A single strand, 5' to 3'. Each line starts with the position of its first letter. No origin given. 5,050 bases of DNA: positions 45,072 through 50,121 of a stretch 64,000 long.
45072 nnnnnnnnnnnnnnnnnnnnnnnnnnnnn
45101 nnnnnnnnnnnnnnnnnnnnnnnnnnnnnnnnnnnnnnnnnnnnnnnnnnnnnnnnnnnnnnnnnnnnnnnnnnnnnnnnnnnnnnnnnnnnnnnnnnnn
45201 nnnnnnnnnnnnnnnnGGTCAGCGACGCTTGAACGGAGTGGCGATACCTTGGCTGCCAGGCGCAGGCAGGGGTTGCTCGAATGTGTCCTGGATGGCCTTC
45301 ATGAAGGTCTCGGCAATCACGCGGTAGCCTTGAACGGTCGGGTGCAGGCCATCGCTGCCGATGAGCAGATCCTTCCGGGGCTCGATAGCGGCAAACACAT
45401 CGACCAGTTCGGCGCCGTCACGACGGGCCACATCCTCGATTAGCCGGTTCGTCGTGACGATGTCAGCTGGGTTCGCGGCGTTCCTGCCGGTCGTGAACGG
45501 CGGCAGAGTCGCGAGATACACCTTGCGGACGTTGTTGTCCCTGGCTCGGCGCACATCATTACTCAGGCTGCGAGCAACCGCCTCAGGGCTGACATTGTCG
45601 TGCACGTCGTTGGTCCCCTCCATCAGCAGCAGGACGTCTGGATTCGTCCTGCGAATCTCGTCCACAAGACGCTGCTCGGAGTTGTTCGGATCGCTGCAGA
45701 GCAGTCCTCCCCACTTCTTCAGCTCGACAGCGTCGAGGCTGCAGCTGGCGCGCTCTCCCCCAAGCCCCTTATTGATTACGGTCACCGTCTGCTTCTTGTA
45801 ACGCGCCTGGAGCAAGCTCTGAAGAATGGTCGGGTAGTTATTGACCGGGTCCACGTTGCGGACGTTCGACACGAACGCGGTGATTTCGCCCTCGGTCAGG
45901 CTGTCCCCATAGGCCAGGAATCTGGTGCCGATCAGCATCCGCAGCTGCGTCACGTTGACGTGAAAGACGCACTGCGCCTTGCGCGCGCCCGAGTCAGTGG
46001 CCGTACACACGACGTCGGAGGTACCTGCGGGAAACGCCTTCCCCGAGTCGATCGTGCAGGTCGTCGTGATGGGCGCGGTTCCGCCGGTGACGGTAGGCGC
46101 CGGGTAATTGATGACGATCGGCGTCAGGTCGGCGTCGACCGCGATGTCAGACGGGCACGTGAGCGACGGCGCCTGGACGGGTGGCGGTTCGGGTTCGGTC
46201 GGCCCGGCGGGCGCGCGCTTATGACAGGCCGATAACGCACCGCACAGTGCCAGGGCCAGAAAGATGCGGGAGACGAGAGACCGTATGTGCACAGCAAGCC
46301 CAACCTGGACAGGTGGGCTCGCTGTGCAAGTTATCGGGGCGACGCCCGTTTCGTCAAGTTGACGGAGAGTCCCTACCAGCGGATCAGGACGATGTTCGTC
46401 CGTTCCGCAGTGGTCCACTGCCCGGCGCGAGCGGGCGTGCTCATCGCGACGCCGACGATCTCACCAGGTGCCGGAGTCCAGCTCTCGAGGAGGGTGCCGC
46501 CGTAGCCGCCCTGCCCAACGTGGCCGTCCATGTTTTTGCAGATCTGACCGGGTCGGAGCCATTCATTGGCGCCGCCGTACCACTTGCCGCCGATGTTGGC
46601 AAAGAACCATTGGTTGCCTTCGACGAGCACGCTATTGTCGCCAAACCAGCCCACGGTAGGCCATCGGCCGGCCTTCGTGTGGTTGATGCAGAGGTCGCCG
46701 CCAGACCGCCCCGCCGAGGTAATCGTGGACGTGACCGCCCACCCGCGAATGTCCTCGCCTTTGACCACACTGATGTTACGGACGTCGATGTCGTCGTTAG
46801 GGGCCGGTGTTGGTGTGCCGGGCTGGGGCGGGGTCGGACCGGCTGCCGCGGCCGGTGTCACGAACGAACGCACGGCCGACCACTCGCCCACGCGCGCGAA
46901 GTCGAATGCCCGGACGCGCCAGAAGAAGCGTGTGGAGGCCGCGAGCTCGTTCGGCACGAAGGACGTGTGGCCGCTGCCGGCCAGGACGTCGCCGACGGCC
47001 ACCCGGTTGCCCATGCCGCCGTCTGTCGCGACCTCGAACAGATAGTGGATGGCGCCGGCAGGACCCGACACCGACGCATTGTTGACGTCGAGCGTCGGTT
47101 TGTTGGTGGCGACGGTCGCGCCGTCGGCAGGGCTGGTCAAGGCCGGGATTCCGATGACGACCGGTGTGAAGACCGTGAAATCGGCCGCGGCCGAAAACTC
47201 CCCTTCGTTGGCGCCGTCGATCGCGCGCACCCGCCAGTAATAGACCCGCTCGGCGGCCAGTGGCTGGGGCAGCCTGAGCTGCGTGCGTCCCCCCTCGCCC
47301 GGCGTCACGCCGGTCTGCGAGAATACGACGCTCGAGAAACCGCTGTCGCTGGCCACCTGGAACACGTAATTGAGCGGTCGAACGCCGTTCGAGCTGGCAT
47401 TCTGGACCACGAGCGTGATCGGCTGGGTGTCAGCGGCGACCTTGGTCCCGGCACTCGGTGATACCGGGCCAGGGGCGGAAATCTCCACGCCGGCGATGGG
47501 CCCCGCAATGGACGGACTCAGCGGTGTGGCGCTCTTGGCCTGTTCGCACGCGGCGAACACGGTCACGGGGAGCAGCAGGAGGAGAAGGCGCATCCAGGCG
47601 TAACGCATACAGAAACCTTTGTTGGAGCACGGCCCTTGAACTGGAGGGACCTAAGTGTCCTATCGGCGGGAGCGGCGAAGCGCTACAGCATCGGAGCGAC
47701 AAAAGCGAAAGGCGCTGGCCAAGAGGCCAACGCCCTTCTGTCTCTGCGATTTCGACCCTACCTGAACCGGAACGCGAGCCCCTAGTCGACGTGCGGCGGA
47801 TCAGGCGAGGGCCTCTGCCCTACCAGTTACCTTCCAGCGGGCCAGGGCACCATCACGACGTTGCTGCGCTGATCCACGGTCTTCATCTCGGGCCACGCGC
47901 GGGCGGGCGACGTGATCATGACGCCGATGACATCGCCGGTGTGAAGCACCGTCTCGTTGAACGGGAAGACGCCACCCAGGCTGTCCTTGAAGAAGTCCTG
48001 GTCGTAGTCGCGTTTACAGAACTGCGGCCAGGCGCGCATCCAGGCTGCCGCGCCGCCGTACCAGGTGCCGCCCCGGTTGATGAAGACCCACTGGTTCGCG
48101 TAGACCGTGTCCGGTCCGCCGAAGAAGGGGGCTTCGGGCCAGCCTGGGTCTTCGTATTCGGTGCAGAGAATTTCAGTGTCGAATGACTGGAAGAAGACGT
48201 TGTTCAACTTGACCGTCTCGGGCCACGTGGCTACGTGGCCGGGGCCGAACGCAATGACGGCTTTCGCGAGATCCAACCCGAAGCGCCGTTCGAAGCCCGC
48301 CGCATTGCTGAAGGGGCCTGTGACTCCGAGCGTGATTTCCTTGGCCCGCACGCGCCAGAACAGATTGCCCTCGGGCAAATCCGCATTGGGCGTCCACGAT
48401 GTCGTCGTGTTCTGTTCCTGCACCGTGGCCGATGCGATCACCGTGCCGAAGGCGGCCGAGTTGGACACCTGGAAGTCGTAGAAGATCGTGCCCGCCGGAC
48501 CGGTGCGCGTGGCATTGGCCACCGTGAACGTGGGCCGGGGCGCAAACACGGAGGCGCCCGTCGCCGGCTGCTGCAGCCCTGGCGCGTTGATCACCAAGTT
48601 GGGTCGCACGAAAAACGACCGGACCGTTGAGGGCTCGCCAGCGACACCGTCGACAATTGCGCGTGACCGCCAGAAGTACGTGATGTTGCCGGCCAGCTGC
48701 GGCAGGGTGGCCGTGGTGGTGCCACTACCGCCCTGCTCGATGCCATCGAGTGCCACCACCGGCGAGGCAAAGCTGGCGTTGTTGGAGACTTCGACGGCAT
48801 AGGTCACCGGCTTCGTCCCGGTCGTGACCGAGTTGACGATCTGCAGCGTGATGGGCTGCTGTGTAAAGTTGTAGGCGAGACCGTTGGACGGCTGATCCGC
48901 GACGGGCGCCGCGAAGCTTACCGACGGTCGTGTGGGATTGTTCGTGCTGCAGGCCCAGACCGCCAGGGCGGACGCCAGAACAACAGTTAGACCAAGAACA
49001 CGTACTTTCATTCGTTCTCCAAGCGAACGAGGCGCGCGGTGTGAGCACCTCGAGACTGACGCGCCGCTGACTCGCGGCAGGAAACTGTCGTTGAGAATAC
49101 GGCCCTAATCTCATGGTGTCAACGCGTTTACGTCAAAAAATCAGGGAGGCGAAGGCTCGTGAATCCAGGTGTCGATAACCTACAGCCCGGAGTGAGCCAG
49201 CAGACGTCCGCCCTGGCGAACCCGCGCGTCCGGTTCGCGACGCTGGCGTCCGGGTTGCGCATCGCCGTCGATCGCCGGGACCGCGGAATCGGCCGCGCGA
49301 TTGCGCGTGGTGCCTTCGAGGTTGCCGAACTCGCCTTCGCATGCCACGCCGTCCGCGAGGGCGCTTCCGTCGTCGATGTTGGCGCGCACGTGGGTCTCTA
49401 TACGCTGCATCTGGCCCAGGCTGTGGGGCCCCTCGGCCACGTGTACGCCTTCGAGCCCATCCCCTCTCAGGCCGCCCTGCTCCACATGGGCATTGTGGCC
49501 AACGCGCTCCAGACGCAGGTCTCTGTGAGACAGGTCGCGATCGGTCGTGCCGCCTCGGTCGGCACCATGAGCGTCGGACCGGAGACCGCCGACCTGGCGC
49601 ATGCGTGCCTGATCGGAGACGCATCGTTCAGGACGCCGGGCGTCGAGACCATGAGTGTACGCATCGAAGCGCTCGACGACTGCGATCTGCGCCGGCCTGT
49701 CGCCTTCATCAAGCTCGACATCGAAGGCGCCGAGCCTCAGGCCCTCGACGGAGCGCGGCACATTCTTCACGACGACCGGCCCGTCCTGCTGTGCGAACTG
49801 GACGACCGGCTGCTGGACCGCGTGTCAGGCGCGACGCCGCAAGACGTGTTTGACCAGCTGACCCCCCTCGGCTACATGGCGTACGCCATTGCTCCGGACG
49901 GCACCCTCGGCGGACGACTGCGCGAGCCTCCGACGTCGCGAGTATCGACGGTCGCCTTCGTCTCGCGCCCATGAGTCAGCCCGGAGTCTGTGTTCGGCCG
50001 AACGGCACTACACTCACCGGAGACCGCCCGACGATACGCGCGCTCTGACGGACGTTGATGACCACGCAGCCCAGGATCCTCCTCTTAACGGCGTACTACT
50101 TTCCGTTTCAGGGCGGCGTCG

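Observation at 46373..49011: Paralogous lipoprotein pair sharing an unassigned ~150-aa C-terminal domain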

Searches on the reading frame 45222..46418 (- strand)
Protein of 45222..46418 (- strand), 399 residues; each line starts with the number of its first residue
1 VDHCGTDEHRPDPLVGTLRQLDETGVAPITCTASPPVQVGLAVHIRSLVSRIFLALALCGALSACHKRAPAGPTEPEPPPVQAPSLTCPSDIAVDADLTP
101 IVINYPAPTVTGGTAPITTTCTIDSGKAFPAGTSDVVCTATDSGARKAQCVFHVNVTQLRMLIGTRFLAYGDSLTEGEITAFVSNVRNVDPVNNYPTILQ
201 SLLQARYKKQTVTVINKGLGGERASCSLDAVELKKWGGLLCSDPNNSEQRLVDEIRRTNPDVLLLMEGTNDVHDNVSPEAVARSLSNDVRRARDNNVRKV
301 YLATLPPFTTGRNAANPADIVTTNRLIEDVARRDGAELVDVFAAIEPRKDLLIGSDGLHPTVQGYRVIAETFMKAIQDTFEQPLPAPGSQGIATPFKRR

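Call 4: search_protein_families(library=pfam, proteins=[window:45222-46418:-], max_evalue=1)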
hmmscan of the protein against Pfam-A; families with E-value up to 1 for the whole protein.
window:45222-46418:- (399 aa): 7 families
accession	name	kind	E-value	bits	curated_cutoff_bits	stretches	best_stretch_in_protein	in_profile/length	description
PF13472.12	Lipase_GDSL_2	-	9.1e-25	88.6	32.9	1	169-367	1-178/178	GDSL-like Lipase/Acylhydrolase family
PF00657.28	Lipase_GDSL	-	5e-12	46.8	23.6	1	169-370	3-206/208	GDSL-like Lipase/Acylhydrolase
PF02494.22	HYR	-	1.6e-05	25.5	21.7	1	82-156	4-81/81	HYR domain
PF04311.20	DUF459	-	0.0002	21.2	27.2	1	237-372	37-194/197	Protein of unknown function (DUF459)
PF25182.1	NonGDSL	-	0.00078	19.2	80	1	190-231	45-86/220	Non-GDSL lipase-like family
PF03372.29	Exo_endo_phos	-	0.022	15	24.5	1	245-279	16-50/225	Endonuclease/Exonuclease/phosphatase family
PF07364.17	DUF1485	-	0.057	13.1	22.8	1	224-282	95-149/290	Metallopeptidase family M81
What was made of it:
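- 45219..46418 (-): HYR-SGNH lipoprotein 1, co-oriented directly downstream of A. The true start is probably downstream of the listed GTG. Pfam Lipase_GDSL_2 E=9e-25 and HYR E=1.6e-5 (call 4).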

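Call 5: search_protein_families(library=ncbifam, proteins=[window:45222-46418:-], max_evalue=1)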
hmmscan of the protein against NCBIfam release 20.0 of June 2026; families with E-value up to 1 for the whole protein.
window:45222-46418:- (399 aa): 4 families
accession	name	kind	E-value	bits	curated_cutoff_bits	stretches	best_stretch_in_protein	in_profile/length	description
NF045548.1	GDSL_lipase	equivalog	3.6e-07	29.9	300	1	261-376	113-225/231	Rv0518 family GDSL lipase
NF042968.1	AcxylEst_AxeA1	equivalog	3.7e-06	25.5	700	1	256-370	340-457/459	acetylxylan esterase AxeA1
NF007819.1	PRK10528.1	equivalog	0.0044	16.7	270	1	249-377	82-205/210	multifunctional acyl-CoA thioesterase I/protease I/lysophospholipase L1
NF002977.0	PRK03670.1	equivalog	0.02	14.3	305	1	249-293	50-94/252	competence damage-inducible protein A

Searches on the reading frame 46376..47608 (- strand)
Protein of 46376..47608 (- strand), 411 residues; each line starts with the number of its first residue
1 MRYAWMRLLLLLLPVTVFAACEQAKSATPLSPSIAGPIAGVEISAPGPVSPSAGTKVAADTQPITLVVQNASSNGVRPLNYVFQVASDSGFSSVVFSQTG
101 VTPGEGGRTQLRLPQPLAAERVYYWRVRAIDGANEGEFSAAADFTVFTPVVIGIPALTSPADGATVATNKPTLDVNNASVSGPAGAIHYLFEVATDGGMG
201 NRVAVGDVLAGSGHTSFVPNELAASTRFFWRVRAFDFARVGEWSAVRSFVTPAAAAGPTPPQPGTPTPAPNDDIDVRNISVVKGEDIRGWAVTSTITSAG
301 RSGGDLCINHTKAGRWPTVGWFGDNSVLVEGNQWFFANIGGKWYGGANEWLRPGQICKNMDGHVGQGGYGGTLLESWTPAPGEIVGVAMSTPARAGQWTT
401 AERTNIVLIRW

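Call 4: search_protein_families(library=pfam, proteins=[window:46376-47608:-], max_evalue=1)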
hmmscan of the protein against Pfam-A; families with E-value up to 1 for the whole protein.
window:46376-47608:- (411 aa): 3 families
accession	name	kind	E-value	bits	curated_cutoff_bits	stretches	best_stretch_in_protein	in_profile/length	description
PF25788.1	Ig_Rha78A_N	-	2.5e-07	31.3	27.4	2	73-145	30-100/105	Rha78A-like, N-terminal immunoglobulin domain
PF16655.11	PhoD_N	-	1.9e-05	25.6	30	1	72-130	25-78/90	PhoD-like phosphatase, N-terminal domain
PF16656.11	Pur_ac_phosph_N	-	0.085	13.9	30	0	218-251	64-93/93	Purple acid Phosphatase, N-terminal domain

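Call 5: search_protein_families(library=ncbifam, proteins=[window:46376-47608:-], max_evalue=1)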
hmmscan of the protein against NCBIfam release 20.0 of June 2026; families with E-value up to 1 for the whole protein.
window:46376-47608:- (411 aa): 0 families

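Call 7: search_solved_structures(query=window:46376-47608:-, max_evalue=10)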
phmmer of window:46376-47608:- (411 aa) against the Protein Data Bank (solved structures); distinct sequences matched with E-value up to 10: 5.
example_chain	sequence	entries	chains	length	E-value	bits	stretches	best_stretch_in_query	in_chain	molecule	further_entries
9cwt_e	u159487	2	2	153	0.32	13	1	233-272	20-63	NADH dehydrogenase [ubiquinone] 1 beta subcomplex subunit 11, mitochondrial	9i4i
5n06_A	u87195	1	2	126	0.39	12.7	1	182-245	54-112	Tyrosine-protein kinase receptor Tie-1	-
9o0h_B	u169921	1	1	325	0.59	12.1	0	102-127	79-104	Transcription factor ETV6,Non-receptor tyrosine-protein kinase TNK1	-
7n2b_A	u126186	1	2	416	0.7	11.9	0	102-127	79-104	Transcription factor ETV6,Transcription factor ETV6,Transcription factor ETV6,3TEL-rigid-D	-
9e4q_A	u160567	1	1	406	0.71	11.9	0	102-127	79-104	Transcription factor ETV6,DARPin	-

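Call 69: search_protein_families(library=padloc, proteins=[window:46376-47608:-], max_evalue=0.1)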
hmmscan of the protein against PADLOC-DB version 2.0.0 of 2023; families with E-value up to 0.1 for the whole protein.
window:46376-47608:- (411 aa): 0 families

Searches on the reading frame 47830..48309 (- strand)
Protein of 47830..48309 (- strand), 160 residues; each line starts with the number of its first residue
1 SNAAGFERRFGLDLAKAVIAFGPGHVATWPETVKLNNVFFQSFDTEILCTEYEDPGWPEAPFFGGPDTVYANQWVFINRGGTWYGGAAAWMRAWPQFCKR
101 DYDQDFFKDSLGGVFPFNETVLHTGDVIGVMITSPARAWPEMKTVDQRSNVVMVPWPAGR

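Call 46: search_protein_families(library=phrogs, proteins=[window:47830-48309:-], max_evalue=1)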
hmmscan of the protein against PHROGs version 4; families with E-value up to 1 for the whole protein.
window:47830-48309:- (160 aa): 0 families

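Call 47: find_homologous_proteins(query=window:47830-48309:-, max_evalue=0.001)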
Query window:47830-48309:- (160 aa): 1 proteins with E <= 0.001 among 17 candidates.
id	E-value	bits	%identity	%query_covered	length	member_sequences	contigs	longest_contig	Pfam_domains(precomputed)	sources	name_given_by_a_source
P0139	9.8e-87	307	78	100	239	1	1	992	-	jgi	jgi:hypothetical protein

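Call 55: predict_structure(alignment_id=A4)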
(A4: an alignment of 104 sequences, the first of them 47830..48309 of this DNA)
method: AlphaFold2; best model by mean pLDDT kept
length: 160 residues; sequences in the alignment: 104
mean_pLDDT: 88.6   pTM: 0.85
mean pLDDT of the five models: 88.6, 88.3, 87.5, 87.4, 85.6
residues with pLDDT >= 90: 113; 70-90: 35; 50-70: 3; < 50: 9
segments of 3 or more residues with pLDDT < 50: 1-9
pLDDT, mean of each block of 10 residues (from residue 1): 42 92 95 96 94 94 92 94 94 93 87 74 92 92 94 90
secondary structure, 60 per line:
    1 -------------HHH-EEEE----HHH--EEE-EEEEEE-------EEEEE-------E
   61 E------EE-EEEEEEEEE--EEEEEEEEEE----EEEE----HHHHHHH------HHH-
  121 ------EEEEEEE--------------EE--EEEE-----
elements in order: E18-21 E31-33 E35-40 E48-52 E71-79 E82-91 E96-99 H104-110 E127-133 E152-155

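Call 59: fold_search(model_id=the predicted structure, library=pdb)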
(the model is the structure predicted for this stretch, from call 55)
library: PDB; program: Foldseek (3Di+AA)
matches with E <= 10: 1183; with E <= 0.001: 0
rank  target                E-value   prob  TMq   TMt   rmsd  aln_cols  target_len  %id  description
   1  8u4b_A                2.4e-03  1.00  0.36  0.10   6.1       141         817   12  Cryo-EM structure of long form insulin receptor (IR-B) in the apo state (released 2024-03-27)
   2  6hn5_E                2.7e-03  0.99  0.36  0.13   6.3       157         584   11  Leucine-zippered human insulin receptor ectodomain with single bound insulin - "upper" membrane-distal part (released 2018-11-21)
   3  6pxw_A                3.0e-03  0.97  0.31  0.11   6.8       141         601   13  Cryo-EM structure of full-length insulin receptor bound to 4 insulin. 3D refinement was focused on the top part of the (released 2019-09-04)
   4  4y5v_C                3.2e-03  1.00  0.40  0.32   6.0       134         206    9  Diabody 305 complex with EpoR (released 2015-04-29)
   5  4y5v_F                3.2e-03  1.00  0.39  0.32   6.0       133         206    9  Diabody 305 complex with EpoR (released 2015-04-29)
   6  8ez0_A                3.8e-03  0.99  0.33  0.09   6.3       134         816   13  Cryo-EM structure of 4 insulins bound full-length mouse IR mutant with physically decoupled alpha CTs (C684S/C685S/C68 (released 2022-11-09)
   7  8xwy_C                5.3e-03  0.98  0.35  0.34   7.0       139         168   14  Structure of Interleukin-27 (released 2025-01-22)
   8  1ern_A                5.6e-03  0.99  0.38  0.31   6.0       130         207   10  NATIVE STRUCTURE OF THE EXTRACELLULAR DOMAIN OF ERYTHROPOIETIN (EPO) RECEPTOR [EBP] (released 2000-01-07)
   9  7sl3_A                5.6e-03  0.99  0.35  0.09   6.3       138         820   14  Full-length insulin receptor bound with site 2 binding deficient mutant insulin (A-L13R) -- symmetric conformation (released 2022-03-30)
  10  2dm4_MODEL_1_A        5.9e-03  1.00  0.38  0.52   5.7       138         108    8  Solution structure of the second fn3 domain of human sorLA/LR11 (released 2006-10-20)
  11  7sl1_A                5.9e-03  0.99  0.37  0.10   6.2       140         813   13  Full-length insulin receptor bound with site 1 binding deficient mutant insulin (A-V3E) (released 2022-03-30)
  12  6ce7_A                6.3e-03  0.99  0.36  0.13   7.2       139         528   12  Insulin Receptor ectodomain in complex with one insulin molecule (released 2018-03-14)
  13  7sti_B                6.3e-03  0.98  0.34  0.09   6.5       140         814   13  Full-length insulin receptor bound with unsaturated insulin WT (1 insulin bound) asymmetric conformation (released 2022-03-30)
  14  6mof_B                6.7e-03  1.00  0.39  0.30   6.6       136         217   10  Monomeric DARPin G2 complex with EpoR (released 2019-06-05)
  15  8ez0_B                6.7e-03  0.98  0.34  0.09   6.2       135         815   13  Cryo-EM structure of 4 insulins bound full-length mouse IR mutant with physically decoupled alpha CTs (C684S/C685S/C68 (released 2022-11-09)
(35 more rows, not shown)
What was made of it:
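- Closest known: Fibronectin type III / Ig-like β-sandwich domains. Same: Foldseek probability is about 1.0 for the B model, with TM up to 0.52-0.55 when normalised to the ~100-aa FN3 targets (call 59).
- The FN3/Ig-like core is typical of protein-interaction domains (call 59).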

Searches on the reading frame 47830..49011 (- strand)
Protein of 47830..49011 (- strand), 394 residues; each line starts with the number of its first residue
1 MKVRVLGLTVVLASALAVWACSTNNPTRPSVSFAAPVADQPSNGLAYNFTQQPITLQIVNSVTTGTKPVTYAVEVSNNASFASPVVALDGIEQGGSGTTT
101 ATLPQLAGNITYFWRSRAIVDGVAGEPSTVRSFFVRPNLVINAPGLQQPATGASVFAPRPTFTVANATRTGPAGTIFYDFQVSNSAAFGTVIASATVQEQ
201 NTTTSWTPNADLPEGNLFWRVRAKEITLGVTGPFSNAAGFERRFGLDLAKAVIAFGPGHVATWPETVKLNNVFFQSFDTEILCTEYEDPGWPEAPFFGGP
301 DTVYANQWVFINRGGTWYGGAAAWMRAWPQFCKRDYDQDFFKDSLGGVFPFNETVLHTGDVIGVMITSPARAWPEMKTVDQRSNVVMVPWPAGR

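Call 4: search_protein_families(library=pfam, proteins=[window:47830-49011:-], max_evalue=1)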
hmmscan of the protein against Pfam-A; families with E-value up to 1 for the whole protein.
window:47830-49011:- (394 aa): 0 families

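Call 5: search_protein_families(library=ncbifam, proteins=[window:47830-49011:-], max_evalue=1)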
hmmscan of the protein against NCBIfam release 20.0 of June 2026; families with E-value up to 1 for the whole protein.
window:47830-49011:- (394 aa): 0 families

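Call 8: search_solved_structures(query=window:47830-49011:-, max_evalue=10)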
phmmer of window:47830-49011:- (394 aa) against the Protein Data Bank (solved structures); distinct sequences matched with E-value up to 10: 1.
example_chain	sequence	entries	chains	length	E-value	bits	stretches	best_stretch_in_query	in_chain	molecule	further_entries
4ow2_A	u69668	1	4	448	0.0038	19.5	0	78-147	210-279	Yop effector YopM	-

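Call 69: search_protein_families(library=padloc, proteins=[window:47830-49011:-], max_evalue=0.1)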
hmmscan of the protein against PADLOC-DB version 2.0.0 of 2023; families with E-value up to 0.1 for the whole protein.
window:47830-49011:- (394 aa): 0 families

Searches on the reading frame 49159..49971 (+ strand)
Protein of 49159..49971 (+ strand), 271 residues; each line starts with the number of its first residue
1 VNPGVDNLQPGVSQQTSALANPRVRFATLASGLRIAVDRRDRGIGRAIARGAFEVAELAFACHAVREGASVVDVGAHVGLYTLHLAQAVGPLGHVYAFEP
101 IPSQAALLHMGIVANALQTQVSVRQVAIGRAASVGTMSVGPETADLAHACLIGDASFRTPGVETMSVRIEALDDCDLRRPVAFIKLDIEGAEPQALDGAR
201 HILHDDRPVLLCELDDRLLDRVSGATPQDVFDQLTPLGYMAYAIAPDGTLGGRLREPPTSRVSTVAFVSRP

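Call 16: search_protein_families(library=pfam, proteins=[window:49159-49971:+], max_evalue=0.001)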
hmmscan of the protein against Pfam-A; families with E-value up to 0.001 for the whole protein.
window:49159-49971:+ (271 aa): 1 family
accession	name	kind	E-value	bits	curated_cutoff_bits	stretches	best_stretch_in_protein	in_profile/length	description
PF05050.19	Methyltransf_21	-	2.2e-13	51.2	22.7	1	73-223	1-156/173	Methyltransferase FkbM domain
